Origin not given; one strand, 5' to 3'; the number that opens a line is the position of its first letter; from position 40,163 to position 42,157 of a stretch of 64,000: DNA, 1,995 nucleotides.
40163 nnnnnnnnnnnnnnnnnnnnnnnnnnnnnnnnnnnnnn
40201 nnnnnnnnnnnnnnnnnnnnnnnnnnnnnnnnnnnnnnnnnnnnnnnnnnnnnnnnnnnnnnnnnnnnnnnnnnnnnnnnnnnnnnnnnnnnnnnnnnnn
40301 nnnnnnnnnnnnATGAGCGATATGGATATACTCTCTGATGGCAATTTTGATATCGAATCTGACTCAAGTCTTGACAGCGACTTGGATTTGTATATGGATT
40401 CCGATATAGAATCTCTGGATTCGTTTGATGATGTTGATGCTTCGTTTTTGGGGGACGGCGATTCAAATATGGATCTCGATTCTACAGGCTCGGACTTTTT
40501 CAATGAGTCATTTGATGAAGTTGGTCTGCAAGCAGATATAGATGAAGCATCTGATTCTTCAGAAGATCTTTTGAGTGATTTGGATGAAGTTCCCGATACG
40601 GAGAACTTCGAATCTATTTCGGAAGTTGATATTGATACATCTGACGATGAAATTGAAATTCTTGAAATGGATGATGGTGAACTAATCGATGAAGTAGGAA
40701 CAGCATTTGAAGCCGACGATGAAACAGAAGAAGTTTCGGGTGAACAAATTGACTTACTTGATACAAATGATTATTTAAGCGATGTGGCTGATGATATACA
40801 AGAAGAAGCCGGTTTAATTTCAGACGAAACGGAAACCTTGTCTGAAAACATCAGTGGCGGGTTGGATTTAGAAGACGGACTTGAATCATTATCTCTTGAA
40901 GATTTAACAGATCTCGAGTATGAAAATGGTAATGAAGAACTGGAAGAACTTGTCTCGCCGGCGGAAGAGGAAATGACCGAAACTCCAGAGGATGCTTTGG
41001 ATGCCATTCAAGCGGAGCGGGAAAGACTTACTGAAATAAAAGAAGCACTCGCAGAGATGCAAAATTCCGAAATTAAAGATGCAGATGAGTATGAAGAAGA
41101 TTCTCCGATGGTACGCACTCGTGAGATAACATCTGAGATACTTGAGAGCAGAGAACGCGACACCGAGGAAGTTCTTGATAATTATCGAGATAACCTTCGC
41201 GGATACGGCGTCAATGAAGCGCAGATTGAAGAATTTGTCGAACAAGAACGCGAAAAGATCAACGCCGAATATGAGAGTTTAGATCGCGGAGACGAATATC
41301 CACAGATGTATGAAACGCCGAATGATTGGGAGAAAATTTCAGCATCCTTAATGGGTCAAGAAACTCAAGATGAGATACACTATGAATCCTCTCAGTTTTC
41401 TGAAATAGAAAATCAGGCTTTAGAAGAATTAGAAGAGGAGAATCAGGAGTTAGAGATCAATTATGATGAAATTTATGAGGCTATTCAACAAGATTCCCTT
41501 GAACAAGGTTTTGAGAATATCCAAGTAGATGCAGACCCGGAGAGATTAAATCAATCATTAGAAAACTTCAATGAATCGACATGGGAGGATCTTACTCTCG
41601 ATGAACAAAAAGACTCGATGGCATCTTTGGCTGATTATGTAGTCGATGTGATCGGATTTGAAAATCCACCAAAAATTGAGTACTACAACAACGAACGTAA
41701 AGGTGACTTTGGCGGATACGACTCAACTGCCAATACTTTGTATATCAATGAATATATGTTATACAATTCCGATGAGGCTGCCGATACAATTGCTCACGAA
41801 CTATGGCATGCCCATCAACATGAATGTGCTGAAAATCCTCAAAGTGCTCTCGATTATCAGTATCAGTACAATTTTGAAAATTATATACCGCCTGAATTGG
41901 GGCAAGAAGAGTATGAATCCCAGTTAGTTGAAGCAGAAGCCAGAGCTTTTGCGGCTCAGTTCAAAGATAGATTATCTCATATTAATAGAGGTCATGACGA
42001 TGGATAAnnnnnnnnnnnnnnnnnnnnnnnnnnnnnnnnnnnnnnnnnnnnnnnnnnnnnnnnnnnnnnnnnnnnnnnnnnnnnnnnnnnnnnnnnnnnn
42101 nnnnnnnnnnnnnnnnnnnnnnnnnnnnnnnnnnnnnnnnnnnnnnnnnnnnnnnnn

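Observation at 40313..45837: Tightly packed operon: hyper-acidic HExxH protein + overlapping small ORF + two tandem adenylate-forming enzymes, with no carrier protein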

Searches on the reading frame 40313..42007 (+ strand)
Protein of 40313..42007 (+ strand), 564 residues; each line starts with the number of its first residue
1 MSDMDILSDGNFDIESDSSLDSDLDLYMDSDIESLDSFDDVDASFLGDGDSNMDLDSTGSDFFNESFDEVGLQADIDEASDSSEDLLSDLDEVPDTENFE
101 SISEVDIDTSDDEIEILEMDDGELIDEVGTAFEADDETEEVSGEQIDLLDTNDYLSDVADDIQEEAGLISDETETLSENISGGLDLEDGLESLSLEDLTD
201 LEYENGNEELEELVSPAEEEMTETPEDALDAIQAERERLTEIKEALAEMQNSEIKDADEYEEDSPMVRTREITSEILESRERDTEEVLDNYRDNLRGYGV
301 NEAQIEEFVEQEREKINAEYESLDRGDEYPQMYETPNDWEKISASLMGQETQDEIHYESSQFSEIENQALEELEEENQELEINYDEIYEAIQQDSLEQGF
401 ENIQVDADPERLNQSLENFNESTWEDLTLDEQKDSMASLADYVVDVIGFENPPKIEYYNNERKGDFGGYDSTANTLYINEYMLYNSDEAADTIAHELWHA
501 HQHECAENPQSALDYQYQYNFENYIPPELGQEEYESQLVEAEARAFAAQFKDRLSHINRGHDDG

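Call 3: search_protein_families(library=pfam, proteins=[window:40313-42007:+], max_evalue=0.01)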
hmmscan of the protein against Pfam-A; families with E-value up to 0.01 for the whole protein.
window:40313-42007:+ (564 aa): 2 families
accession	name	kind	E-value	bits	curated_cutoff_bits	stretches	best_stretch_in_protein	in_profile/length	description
PF20573.4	DUF6782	-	0.0025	17.6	27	1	452-514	56-115/241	Putative metallopeptidase family (DUF6782)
PF12259.13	Baculo_F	-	0.0089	15.1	24.1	0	347-451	196-298/609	Baculovirus F protein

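Call 4: search_protein_families(library=ncbifam, proteins=[window:40313-42007:+], max_evalue=0.01)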
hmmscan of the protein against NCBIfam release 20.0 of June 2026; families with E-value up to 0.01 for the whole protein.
window:40313-42007:+ (564 aa): 0 families

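Call 7: find_homologous_proteins(query=window:40313-42007:+)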
Query window:40313-42007:+ (564 aa): 215 proteins with E <= 0.001 among 8000 candidates; the best 120 are listed.
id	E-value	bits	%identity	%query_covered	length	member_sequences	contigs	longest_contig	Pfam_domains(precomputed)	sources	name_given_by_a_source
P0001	0.0e+0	1179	100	100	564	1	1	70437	-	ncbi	-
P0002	2.4e-185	636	56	99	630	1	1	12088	-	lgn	-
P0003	1.6e-150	521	69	53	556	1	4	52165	PF19551.5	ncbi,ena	-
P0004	9.7e-150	518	-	-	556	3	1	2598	PF19551.5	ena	-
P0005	9.8e-144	499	59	77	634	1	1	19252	-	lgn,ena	-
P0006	1.6e-142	495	64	66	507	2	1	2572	-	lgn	-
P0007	1.3e-141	492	48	99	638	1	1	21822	-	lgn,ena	-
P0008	9.2e-135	469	52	95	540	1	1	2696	-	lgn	-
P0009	4.4e-130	453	72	57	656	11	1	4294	-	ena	-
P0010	4.0e-129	450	73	52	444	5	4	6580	-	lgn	-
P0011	1.6e-128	448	64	60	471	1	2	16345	-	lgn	-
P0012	1.9e-128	448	50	99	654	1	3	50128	-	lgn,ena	-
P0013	2.8e-128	448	47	99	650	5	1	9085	-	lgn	-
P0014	2.3e-127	444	49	99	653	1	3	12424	-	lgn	-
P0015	4.7e-127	443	47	99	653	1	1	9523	-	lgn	-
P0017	4.4e-125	437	49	99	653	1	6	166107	-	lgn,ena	-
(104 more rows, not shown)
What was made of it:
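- One homolog was recorded with MTase Pfam domains and another with an additional SprT-like domain (call 7).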

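Call 9: find_encoding_contigs(protein=P0001, flank=10000, max_places=4)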
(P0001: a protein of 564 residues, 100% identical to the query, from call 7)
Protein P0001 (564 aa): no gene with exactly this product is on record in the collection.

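Call 10: find_encoding_contigs(protein=P0002, flank=10000, max_places=4)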
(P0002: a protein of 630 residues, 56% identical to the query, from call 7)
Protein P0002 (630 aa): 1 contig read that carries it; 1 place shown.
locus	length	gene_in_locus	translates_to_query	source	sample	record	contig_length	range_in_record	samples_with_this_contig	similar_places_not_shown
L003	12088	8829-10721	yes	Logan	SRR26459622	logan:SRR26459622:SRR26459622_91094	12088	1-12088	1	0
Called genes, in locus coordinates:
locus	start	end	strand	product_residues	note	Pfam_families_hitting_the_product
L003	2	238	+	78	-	?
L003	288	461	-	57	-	-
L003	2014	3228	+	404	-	PF13421:Band_7_1, PF09851:SHOCT (weak)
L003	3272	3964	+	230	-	-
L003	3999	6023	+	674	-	PF13428:TPR_14 (faint), PF13432:TPR_16 (faint), PF13676:TIR_2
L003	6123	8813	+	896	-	PF01580:FtsK_SpoIIIE (faint), PF01935:DUF87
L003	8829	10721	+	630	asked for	-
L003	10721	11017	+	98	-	-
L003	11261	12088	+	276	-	?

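Call 11: find_encoding_contigs(protein=P0017, flank=10000, max_places=6)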
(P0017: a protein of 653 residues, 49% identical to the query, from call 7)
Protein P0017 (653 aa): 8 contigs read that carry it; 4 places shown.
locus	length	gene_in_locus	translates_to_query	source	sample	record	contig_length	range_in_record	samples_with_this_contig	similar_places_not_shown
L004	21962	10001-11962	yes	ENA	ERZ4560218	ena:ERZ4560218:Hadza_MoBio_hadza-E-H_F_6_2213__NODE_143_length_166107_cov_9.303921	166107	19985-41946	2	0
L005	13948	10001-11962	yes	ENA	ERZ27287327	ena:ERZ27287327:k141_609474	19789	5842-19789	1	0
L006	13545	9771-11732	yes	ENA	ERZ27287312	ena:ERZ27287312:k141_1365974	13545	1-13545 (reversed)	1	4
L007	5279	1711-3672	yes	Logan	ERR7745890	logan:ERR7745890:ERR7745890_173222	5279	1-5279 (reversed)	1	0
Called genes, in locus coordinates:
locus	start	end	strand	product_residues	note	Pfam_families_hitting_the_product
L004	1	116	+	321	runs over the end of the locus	PF01210:NAD_Gly3P_dh_N, PF02558:ApbA (weak), PF07479:NAD_Gly3P_dh_C, PF20618:GPD_NAD_C_bact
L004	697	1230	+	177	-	PF00142:Fer4_NifH (weak), PF01656:CbiA, PF02374:ArsA_ATPase (weak), PF06564:CBP_BcsQ, PF09140:MipZ (weak), PF10609:ParA, PF13614:AAA_31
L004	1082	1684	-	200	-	PF14659:Phage_int_SAM_3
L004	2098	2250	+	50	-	-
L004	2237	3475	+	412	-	PF13421:Band_7_1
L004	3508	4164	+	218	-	-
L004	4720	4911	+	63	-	-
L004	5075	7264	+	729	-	PF13428:TPR_14 (faint), PF13432:TPR_16 (faint), PF13676:TIR_2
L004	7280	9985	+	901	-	PF01935:DUF87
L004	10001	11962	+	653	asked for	-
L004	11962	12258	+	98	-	-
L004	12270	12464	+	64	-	PF20037:DUF6440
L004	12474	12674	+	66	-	PF20037:DUF6440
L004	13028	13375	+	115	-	PF01661:Macro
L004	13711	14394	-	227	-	PF13276:HTH_21, PF00665:rve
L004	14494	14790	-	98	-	PF13551:HTH_29 (faint), PF13384:HTH_23 (weak)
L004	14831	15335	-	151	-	-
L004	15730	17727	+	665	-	PF03629:SASA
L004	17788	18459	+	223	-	PF01791:DeoC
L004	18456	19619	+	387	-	PF01676:Metalloenzyme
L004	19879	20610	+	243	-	PF00318:Ribosomal_S2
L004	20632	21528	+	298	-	PF00889:EF_TS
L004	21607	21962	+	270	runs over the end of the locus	PF04909:Amidohydro_2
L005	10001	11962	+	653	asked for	-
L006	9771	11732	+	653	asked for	-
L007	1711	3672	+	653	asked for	-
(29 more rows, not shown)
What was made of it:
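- TIR_2 and Macro genes in relatives: calls 10, 11. TIR_2 and Macro genes (calls 10, 11) and the patchy, mobile, order-shuffled distribution next to an invertible recombinase fit conflict systems better than housekeeping.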

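Call 13: search_protein_families(library=padloc, proteins=[window:40313-42007:+], max_evalue=0.01)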
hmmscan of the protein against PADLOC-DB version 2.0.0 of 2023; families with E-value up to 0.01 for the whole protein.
window:40313-42007:+ (564 aa): 0 families

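Call 43: search_protein_families(library=padloc, proteins=[L004:5075-7264:+], max_evalue=0.01)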
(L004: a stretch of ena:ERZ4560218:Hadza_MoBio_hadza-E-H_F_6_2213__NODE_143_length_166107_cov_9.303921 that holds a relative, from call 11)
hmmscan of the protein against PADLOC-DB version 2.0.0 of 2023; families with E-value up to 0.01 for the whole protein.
L004:5075-7264:+ (729 aa): 2 families
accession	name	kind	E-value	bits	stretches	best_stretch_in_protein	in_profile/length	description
PDLC05062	PDC-S66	-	1.2e-08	32.8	1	120-261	114-245/282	-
PDLC04447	PDC-M14A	-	0.0056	15.1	1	689-722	16-52/152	-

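Call 49: find_encoding_contigs(protein=P0296, flank=10000, max_places=4)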
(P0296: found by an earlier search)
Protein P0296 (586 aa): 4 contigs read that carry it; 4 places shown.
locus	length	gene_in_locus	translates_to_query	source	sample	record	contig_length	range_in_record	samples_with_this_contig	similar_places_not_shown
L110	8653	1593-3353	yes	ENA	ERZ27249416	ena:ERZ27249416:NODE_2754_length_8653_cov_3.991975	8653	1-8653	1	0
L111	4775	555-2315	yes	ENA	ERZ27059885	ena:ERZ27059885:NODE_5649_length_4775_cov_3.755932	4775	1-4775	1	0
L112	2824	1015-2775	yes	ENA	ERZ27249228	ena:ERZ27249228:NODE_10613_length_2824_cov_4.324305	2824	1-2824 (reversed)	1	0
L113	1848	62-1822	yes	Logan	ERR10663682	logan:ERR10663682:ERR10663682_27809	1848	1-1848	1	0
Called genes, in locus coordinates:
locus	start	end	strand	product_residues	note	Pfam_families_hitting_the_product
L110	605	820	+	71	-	-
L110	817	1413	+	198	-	PF00239:Resolvase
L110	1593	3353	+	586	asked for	PF00501:AMP-binding, PF13193:AMP-binding_C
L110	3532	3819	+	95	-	PF12958:DUF3847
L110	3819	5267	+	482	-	PF03389:MobA_MobL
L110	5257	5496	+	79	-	-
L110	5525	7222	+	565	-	PF00239:Resolvase, PF07508:Recombinase, PF13408:Zn_ribbon_recom, PF14287:DUF4368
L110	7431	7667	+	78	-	-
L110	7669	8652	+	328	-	?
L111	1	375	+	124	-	?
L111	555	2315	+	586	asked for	PF00501:AMP-binding, PF13193:AMP-binding_C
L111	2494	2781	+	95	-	PF12958:DUF3847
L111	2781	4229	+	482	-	PF03389:MobA_MobL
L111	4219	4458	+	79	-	-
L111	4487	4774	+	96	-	?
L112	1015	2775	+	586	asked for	PF00501:AMP-binding, PF13193:AMP-binding_C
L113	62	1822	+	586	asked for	PF00501:AMP-binding, PF13193:AMP-binding_C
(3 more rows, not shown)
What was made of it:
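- Closest known: Tn4451-like mobilisable transposons and other small resolvase/Mob elements. Same: Nearly identical ANL3 copies sit between a small resolvase and DUF3847, MobA/MobL and a large serine recombinase (call 49).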

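Call 50: find_encoding_contigs(protein=P0295, flank=10000, max_places=6)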
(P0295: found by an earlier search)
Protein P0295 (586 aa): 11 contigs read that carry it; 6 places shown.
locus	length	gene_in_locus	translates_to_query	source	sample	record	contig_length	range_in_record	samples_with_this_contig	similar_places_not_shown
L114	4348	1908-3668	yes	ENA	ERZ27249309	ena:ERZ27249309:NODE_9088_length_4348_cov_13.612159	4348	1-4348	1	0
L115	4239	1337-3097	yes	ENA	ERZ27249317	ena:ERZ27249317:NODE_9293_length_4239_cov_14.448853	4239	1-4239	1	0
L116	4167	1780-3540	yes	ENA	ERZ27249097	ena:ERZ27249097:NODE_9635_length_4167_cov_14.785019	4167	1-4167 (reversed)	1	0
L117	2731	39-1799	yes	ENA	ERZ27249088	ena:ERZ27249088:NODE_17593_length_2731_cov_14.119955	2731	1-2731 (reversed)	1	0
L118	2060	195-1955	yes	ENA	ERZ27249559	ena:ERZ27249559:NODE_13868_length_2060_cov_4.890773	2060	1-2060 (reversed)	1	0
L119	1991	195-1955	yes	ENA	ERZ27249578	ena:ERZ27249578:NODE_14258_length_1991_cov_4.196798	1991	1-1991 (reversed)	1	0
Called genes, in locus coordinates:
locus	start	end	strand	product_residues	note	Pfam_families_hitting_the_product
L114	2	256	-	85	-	?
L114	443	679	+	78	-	-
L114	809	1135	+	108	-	-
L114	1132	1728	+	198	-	PF00239:Resolvase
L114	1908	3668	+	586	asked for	PF00501:AMP-binding, PF13193:AMP-binding_C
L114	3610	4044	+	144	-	-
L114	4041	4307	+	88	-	PF12958:DUF3847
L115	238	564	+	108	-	-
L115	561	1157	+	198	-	PF00239:Resolvase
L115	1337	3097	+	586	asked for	PF00501:AMP-binding, PF13193:AMP-binding_C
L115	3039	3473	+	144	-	-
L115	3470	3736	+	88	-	PF12958:DUF3847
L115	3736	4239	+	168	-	?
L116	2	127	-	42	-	?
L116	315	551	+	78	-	-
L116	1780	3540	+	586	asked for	PF00501:AMP-binding, PF13193:AMP-binding_C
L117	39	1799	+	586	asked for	PF00501:AMP-binding, PF13193:AMP-binding_C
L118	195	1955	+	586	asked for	PF00501:AMP-binding, PF13193:AMP-binding_C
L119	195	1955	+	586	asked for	PF00501:AMP-binding, PF13193:AMP-binding_C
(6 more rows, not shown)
